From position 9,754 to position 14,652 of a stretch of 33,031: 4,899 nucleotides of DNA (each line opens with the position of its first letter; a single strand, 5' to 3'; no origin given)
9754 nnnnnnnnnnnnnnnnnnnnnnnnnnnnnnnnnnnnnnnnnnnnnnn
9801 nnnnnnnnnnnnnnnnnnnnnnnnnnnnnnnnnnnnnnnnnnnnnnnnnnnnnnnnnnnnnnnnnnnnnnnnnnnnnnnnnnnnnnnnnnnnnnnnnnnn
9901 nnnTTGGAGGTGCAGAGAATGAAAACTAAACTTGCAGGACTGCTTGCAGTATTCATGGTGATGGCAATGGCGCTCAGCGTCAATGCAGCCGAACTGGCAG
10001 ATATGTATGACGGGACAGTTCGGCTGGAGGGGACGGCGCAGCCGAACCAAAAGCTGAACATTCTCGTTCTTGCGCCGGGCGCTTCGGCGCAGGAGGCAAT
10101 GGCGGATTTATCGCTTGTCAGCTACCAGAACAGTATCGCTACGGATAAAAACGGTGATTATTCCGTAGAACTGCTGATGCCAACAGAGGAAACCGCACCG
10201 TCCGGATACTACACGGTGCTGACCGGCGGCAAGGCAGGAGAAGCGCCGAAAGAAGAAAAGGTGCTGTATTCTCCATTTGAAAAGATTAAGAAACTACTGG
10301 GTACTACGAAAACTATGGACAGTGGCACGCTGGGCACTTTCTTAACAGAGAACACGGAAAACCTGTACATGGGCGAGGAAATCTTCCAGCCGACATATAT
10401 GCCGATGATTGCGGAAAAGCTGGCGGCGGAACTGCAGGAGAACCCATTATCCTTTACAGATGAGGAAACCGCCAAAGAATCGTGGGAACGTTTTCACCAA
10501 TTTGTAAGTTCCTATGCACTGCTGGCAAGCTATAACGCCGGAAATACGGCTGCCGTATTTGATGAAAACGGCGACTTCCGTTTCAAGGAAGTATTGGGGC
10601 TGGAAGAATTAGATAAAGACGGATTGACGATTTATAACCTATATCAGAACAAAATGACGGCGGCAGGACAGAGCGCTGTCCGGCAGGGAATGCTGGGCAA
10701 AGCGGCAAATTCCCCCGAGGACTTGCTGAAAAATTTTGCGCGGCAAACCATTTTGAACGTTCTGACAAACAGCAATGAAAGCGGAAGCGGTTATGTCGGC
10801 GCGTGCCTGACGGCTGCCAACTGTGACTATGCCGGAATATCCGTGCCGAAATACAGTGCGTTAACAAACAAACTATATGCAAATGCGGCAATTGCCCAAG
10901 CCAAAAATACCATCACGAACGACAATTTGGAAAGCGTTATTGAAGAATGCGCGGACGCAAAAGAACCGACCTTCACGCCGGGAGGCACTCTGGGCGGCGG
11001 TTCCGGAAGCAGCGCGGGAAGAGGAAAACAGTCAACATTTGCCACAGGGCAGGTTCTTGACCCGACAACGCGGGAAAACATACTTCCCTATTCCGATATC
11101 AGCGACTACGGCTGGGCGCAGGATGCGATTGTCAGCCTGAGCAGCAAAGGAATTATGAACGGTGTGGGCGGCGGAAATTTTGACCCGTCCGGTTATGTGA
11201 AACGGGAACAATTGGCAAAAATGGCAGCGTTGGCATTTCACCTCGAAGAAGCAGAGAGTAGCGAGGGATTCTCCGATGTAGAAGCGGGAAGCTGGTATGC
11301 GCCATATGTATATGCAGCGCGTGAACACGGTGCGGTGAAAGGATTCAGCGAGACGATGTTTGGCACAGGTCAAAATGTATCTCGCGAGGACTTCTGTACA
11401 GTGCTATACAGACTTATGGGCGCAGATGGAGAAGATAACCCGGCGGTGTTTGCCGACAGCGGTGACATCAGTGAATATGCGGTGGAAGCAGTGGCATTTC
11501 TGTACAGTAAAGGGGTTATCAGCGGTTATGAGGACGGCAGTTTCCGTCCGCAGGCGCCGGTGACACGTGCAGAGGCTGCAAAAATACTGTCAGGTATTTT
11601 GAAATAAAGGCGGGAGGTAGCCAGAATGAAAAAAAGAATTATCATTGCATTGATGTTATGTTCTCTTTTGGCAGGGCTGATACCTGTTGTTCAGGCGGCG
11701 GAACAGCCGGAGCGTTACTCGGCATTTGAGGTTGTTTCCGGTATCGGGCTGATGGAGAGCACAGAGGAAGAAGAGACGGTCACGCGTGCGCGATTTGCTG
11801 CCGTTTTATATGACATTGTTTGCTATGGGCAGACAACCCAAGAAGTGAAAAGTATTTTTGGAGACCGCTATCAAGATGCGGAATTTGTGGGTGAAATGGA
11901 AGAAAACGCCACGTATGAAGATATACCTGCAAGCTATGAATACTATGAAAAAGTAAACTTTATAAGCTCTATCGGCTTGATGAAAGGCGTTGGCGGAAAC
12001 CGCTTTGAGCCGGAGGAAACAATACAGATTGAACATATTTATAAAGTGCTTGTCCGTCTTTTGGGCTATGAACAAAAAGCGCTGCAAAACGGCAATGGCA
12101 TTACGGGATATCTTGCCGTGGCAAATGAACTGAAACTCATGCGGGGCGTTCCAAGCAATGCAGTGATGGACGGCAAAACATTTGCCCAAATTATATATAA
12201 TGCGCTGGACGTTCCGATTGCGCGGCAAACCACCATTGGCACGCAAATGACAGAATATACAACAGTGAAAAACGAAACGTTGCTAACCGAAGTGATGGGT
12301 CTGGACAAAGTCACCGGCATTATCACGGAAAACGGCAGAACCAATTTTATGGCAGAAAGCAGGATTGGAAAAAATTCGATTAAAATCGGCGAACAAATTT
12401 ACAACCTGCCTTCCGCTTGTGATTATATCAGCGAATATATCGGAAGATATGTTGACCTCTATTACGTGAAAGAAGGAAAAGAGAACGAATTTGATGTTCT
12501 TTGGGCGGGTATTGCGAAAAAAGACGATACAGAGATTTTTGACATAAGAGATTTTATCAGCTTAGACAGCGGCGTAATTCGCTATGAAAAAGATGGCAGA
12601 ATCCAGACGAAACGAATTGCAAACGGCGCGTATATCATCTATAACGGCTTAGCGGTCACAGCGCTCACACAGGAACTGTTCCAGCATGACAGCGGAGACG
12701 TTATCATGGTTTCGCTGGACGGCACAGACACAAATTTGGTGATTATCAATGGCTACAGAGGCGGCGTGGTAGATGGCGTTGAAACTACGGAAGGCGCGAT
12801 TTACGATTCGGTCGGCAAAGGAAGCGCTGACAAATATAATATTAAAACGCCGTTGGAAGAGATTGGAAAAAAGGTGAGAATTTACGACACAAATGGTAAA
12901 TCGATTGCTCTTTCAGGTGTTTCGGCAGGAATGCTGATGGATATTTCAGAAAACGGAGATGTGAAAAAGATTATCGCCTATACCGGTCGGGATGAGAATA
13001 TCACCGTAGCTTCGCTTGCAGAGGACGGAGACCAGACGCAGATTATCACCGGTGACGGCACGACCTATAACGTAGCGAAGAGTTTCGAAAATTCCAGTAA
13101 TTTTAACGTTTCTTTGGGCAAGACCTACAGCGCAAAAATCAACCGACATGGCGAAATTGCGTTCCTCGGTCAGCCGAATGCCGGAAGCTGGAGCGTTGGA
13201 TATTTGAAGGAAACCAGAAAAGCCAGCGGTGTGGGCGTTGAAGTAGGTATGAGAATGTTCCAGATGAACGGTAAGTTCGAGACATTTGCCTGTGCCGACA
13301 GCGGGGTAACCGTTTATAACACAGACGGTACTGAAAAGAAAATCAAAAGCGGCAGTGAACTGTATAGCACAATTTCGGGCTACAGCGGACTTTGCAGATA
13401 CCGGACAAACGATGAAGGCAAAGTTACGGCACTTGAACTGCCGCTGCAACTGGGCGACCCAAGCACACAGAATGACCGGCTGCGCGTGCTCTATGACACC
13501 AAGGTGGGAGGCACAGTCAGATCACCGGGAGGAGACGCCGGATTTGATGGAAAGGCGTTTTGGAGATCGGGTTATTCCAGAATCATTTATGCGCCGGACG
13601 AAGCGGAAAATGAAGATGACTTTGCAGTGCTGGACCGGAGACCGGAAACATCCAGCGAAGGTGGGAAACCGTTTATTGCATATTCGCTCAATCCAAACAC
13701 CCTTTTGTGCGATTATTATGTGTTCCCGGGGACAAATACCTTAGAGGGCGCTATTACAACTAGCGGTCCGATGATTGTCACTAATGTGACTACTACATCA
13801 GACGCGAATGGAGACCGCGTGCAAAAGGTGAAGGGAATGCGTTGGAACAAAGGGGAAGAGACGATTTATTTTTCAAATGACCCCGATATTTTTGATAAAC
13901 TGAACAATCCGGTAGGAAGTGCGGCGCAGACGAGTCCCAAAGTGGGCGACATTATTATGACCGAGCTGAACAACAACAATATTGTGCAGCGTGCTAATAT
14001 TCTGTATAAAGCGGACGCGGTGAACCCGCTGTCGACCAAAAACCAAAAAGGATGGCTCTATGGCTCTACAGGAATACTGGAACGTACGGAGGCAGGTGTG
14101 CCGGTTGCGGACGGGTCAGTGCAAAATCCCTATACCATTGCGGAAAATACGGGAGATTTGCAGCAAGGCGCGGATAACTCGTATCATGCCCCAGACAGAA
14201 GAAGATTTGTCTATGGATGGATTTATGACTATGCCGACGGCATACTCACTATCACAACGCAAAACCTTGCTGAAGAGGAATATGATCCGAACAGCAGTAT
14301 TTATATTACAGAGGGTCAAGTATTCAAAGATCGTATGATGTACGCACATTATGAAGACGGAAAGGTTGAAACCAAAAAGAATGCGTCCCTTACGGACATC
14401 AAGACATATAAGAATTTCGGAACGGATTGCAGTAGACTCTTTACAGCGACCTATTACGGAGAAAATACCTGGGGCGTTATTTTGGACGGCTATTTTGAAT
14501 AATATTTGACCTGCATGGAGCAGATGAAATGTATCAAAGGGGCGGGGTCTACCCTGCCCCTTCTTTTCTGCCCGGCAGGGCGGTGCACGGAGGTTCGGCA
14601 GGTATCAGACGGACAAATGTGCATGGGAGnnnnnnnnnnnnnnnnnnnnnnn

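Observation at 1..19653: Candidate Gram-positive polysaccharide-utilisation system: surface beta-helix and SLH proteins feeding a cytoplasmic lyase/GH88/GH3 trio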

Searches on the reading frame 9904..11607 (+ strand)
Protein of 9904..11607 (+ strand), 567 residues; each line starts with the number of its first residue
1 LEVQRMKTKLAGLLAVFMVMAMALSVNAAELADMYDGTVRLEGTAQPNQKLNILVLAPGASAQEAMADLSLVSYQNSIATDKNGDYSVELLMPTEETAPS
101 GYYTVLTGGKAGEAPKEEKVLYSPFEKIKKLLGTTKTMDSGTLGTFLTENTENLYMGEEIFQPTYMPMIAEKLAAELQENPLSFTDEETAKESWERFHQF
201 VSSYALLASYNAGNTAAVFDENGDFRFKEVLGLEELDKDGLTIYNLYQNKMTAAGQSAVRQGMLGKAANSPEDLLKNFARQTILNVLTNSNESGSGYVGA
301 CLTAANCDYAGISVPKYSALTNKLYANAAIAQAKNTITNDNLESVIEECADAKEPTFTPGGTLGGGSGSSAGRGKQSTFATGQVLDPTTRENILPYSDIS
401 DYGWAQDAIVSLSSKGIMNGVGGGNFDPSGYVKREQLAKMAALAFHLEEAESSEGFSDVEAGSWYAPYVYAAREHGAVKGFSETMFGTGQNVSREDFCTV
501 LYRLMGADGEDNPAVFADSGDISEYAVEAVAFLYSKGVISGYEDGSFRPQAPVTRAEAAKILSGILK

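Call 3: search_protein_families(library=pfam, proteins=[window:9904-11607:+], max_evalue=0.01)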
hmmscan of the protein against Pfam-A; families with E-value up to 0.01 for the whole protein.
window:9904-11607:+ (567 aa): 1 family
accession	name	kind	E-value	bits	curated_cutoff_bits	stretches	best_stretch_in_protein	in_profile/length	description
PF00395.25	SLH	-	1.5e-37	127.7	20.8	3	516-559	2-44/44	S-layer homology domain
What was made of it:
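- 9919..11607 (+): g4, 562 aa counted from ATG 9919 (an in-frame TTG lies at 9904). Signal peptide, unassigned N-terminal region of about 370 aa, and three C-terminal SLH repeats that anchor it to the cell wall. Pfam SLH 1.5e-37 with 3 stretches (call 3).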

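Call 8: search_protein_families(library=ncbifam, proteins=[window:9904-11607:+], max_evalue=0.01)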
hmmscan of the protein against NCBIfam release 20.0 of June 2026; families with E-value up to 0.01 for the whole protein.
window:9904-11607:+ (567 aa): 1 family
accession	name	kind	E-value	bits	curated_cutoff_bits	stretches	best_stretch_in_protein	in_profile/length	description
NF033190.2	inl_like_NEAT_1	exception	2.2e-13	49.4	1275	2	406-504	652-751/754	NEAT domain-containing leucine-rich repeat protein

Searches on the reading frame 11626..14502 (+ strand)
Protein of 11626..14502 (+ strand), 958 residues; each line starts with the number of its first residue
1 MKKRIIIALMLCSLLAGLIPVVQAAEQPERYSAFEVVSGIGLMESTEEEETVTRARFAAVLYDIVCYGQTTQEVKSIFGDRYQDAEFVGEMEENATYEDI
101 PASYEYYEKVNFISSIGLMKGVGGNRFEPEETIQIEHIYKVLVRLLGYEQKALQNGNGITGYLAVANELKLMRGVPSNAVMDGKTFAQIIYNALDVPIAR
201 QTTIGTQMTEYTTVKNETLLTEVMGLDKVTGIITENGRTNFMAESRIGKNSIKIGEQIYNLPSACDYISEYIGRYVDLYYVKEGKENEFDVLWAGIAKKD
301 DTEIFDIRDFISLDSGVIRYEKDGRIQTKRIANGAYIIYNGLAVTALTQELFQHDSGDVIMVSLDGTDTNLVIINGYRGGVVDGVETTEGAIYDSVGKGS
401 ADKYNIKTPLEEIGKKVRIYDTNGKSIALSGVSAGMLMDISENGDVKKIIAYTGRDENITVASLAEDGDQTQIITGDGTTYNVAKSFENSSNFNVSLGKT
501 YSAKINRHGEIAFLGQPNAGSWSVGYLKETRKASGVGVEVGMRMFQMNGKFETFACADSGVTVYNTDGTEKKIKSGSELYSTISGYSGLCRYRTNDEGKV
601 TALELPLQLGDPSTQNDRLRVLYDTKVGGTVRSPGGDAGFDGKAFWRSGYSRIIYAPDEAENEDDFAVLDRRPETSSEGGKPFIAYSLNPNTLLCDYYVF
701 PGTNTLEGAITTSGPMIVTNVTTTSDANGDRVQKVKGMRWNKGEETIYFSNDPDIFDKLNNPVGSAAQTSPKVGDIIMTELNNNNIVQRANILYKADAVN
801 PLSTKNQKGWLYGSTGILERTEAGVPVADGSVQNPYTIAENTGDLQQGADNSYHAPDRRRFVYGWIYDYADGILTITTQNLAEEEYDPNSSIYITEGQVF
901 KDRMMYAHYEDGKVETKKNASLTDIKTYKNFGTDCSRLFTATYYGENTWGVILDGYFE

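Call 3: search_protein_families(library=pfam, proteins=[window:11626-14502:+], max_evalue=0.01)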
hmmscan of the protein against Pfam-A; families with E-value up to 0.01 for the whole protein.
window:11626-14502:+ (958 aa): 0 families
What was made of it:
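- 11626..14502 (+): g5, 958 aa. Signal peptide, a divergent N-terminal SLH-fold anchor (aa about 30-195), a string of small beta-barrel domains (aa about 195-605), and a C-terminal third that could not be modelled. No Pfam hit (call 3).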

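Call 8: search_protein_families(library=ncbifam, proteins=[window:11626-14502:+], max_evalue=0.01)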
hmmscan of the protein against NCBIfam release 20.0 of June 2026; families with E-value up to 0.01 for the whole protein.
window:11626-14502:+ (958 aa): 0 families

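Call 37: find_homologous_proteins(query=window:11626-14502:+, max_evalue=0.001)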
Query window:11626-14502:+ (958 aa): 11 proteins with E <= 0.001 among 8000 candidates.
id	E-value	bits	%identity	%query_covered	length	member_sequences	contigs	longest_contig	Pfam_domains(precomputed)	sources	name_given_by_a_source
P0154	0.0e+0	1837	84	100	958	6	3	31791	-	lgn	-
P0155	0.0e+0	1307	59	100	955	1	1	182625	-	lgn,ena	-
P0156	1.5e-46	177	25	78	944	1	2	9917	PF00395.26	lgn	-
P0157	2.1e-29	120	26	62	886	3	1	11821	-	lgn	-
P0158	5.2e-24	103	25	57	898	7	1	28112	PF00395.26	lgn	-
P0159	3.8e-22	96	22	75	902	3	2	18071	PF00395.26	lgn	-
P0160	3.0e-21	93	26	57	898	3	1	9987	PF00395.26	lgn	-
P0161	7.3e-18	82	24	66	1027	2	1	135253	PF00754.32,PF00395.26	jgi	-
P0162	1.4e-16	78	22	63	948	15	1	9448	PF00395.26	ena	-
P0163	1.0e-13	69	24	70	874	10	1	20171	PF00395.26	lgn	-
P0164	3.6e-10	57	25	23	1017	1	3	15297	PF00395.26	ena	-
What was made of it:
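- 11626..14502 (+): Only 11 homologues were found, and the distant ones carry Pfam SLH (call 37).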

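Call 58: predict_structure(alignment_id=A3)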
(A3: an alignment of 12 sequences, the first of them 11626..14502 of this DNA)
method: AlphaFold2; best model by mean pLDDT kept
length: 958 residues; sequences in the alignment: 12
mean_pLDDT: 64.1   pTM: 0.50
mean pLDDT of the five models: 64.1, 62.2, 61.8, 60.6, 58.4
residues with pLDDT >= 90: 58; 70-90: 420; 50-70: 163; < 50: 317
segments of 3 or more residues with pLDDT < 50: 1-3, 13-28, 70-94, 609-652, 670-714, 721-725, 727-732, 749-770, 784-790, 799-852, 857-902, 908-914, 929-958
pLDDT, mean of each block of 10 residues (from residue 1): 58 44 37 83 81 89 72 42 38 63 84 78 83 88 85 80 87 79 88 84 55 73 82 86 80 90 72 85 80 78 87 91 90 90 88 88 84 90 75 70 65 79 80 81 86 85 81 87 83 74 86 75 75 64 79 79 74 81 74 77 68 37 26 23 30 54 61 34 29 38 34 50 46 53 54 44 39 53 48 52 40 34 32 36 41 48 40 35 34 35 47 48 51 41 35 39
secondary structure, 60 per line:
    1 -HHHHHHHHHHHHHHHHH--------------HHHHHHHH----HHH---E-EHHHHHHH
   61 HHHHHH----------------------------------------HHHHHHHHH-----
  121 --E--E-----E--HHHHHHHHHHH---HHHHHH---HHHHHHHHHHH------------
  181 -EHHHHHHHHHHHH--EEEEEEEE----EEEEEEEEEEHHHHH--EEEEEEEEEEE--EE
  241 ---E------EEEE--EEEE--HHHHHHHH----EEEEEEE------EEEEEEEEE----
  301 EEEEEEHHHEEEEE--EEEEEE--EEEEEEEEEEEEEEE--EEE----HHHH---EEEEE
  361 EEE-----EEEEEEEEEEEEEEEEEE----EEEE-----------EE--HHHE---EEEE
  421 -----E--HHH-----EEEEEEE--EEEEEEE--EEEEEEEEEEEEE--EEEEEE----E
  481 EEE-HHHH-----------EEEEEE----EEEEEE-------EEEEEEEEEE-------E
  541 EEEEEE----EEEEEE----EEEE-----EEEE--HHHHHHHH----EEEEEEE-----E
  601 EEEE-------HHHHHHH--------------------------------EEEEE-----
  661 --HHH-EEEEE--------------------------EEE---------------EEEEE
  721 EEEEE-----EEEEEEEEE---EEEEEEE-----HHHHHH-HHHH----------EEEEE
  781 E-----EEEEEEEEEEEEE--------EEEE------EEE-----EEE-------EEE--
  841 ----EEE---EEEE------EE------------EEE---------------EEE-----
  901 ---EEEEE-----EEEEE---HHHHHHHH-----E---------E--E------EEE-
elements in order (helices of 4 or more, strands of 3 or more residues): H2-18 H33-40 H54-66 H107-115 H135-145 H149-154 H158-168 H183-194 E197-204 E209-218 H219-223 E226-236 E251-254 E257-260 H263-270 E275-281 E288-296 E301-306 E310-314 E317-322 E325-339 E342-344 H349-352 E356-363 E369-386 E391-394 E417-420 E437-443 E446-452 E455-467 E470-475 E480-483 H485-488 E500-505 E510-515 E523-532 E540-546 E551-556 E561-564 E570-573 H576-583 E588-594 E600-604 H612-618 E651-655 E667-671 E698-700 E716-725 E731-739 E743-749 H755-760 H762-765 E776-781 E787-799 E808-811 E818-820 E826-828 E836-838 E845-847 E851-854 E875-877 E893-895 E904-908 E914-918 H922-929 E955-957
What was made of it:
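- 11626..14502 (+): AF2 pLDDT 64, with aa 30-600 mostly 75-90 (call 58).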

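Call 62: fold_search(model_id=the predicted structure, library=pdb)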
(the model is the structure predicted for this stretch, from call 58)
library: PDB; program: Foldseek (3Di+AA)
matches with E <= 10: 668; with E <= 0.001: 1
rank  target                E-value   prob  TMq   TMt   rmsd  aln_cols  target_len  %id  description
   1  9gut_B                1.2e-06  0.98  0.08  0.12  25.2       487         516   11  30S mRNA delivery complex (bS1 resolved) (released 2024-11-20)
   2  7sv4                  1.3e-03  1.00  0.13  0.65   4.6       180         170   17  Crystal structure of SpaA-SLH in complex with 4,6-Pyr-beta-D-ManNAc-(1->4)-beta-D-GlcNAc-(1->3)-4,6-Pyr-beta-D-ManNAcOMe (released 2022-03-09)
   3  6cwr                  1.8e-03  1.00  0.11  0.59   8.2       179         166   17  Crystal structure of SpaA-SLH/G46A/G109A in complex with 4,6-Pyr-beta-D-ManNAcOMe (released 2018-08-15)
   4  6cwc_B                2.1e-03  1.00  0.11  0.55   9.2       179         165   17  Crystal structure of SpaA-SLH (released 2018-08-15)
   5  6cwm                  2.8e-03  1.00  0.12  0.56   5.8       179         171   17  Crystal structure of SpaA-SLH/G109A (released 2018-08-15)
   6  1ueb_B                2.8e-03  0.84  0.07  0.23  15.4       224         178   13  Crystal structure of translation elongation factor P from Thermus thermophilus HB8 (released 2004-05-25)
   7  6cwc_A                3.0e-03  1.00  0.11  0.59   9.1       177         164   16  Crystal structure of SpaA-SLH (released 2018-08-15)
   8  6cwh_C                3.8e-03  1.00  0.12  0.61   6.8       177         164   16  Crystal structure of SpaA-SLH in complex with 4,6-Pyr-beta-D-ManNAcOMe (P1) (released 2018-08-15)
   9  7sv6                  4.3e-03  1.00  0.12  0.62   4.5       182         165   17  Crystal structure of SpaA-SLH/G46A/G109A in complex with 4,6-Pyr-beta-D-ManNAc-(1->4)-beta-D-GlcNAcOMe (released 2022-03-09)
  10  7sv3                  4.7e-03  1.00  0.12  0.63   7.4       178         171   17  Crystal structure of SpaA-SLH in complex with 4,6-Pyr-beta-D-ManNAc-(1->4)-beta-D-GlcNAcOMe (released 2022-03-09)
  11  6cwf_A                5.0e-03  1.00  0.12  0.61   7.9       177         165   17  Crystal structure of SpaA-SLH in complex with 4,6-Pyr-beta-D-ManNAcOMe (released 2018-08-15)
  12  1h9s_B                5.0e-03  0.94  0.07  0.30  11.8       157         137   14  Molybdate bound complex of Dimop domain of ModE from E.coli (released 2001-06-19)
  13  7sv5_B                5.8e-03  1.00  0.12  0.64   7.1       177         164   16  Crystal structure of SpaA-SLH/G109A in complex with 4,6-Pyr-beta-D-ManNAc-(1->4)-beta-D-GlcNAcOMe (released 2022-03-09)
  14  9hxw_A                8.2e-03  0.06  0.06  0.03  35.8       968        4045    7  Cryo-EM structure of the human UBR4/KCMF1/CALM1 complex (composite map) (released 2025-12-10)
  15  1h9j                  1.0e-02  0.92  0.07  0.30  12.1       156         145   13  Two crystal structures of the cytoplasmic molybdate-binding protein ModG suggest a novel cooperative binding mechanism a (released 2001-05-11)
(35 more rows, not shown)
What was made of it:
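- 11626..14502 (+): Foldseek matches SpaA-SLH 7SV4 with prob 1.0 and TMt 0.65 (call 62).
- SLH fold of g5: calls 58, 62.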
